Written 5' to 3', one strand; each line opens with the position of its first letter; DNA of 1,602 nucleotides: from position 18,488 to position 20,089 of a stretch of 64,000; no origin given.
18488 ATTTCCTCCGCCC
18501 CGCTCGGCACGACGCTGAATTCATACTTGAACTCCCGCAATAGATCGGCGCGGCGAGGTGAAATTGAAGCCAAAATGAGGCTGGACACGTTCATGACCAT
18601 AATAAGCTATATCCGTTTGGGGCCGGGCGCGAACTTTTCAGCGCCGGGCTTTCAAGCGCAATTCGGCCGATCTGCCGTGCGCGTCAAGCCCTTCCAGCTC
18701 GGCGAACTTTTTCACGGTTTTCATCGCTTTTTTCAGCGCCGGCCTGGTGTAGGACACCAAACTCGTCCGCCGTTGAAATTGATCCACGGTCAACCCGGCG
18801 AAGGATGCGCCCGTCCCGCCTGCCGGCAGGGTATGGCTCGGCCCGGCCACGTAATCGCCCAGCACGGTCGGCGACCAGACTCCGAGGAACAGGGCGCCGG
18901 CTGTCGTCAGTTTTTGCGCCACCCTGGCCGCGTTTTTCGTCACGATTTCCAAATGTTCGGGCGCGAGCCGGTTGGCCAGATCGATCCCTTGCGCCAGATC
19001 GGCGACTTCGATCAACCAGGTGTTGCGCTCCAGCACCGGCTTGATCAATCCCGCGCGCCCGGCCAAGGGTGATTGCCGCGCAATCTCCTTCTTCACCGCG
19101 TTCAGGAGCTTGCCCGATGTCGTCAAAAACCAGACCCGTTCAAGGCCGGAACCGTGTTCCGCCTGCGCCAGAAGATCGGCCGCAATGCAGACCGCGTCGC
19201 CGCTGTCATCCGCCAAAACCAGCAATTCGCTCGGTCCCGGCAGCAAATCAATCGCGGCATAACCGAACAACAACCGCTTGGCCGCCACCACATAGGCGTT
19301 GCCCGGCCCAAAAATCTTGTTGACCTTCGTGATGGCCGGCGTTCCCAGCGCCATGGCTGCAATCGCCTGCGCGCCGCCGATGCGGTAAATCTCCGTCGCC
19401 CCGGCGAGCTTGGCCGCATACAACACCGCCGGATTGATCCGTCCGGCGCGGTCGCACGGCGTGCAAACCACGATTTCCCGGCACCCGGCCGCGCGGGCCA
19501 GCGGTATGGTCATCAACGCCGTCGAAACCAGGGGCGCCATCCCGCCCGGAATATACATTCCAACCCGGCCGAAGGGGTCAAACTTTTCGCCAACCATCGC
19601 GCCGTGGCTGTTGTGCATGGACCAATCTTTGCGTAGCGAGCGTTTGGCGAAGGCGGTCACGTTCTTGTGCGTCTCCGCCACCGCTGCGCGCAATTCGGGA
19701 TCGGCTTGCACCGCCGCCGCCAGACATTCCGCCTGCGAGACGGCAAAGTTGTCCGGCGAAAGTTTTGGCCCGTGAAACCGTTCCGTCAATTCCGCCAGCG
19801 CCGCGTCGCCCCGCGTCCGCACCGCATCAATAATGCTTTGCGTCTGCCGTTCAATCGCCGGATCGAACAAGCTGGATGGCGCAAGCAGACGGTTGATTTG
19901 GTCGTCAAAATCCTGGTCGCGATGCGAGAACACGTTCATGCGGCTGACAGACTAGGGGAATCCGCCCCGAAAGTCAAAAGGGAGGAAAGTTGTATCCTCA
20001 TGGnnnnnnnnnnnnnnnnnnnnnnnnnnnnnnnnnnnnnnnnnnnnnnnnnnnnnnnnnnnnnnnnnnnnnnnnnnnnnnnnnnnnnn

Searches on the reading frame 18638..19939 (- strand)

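Call 36: search_protein_families(library=pfam, proteins=[window:18638-19939:-])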
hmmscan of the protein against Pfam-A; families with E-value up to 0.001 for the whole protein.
window:18638-19939:- (433 aa): 1 family
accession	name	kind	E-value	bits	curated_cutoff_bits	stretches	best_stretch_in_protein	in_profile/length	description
PF00815.25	Histidinol_dh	-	1.1e-136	456.6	27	1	28-429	10-411/411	Histidinol dehydrogenase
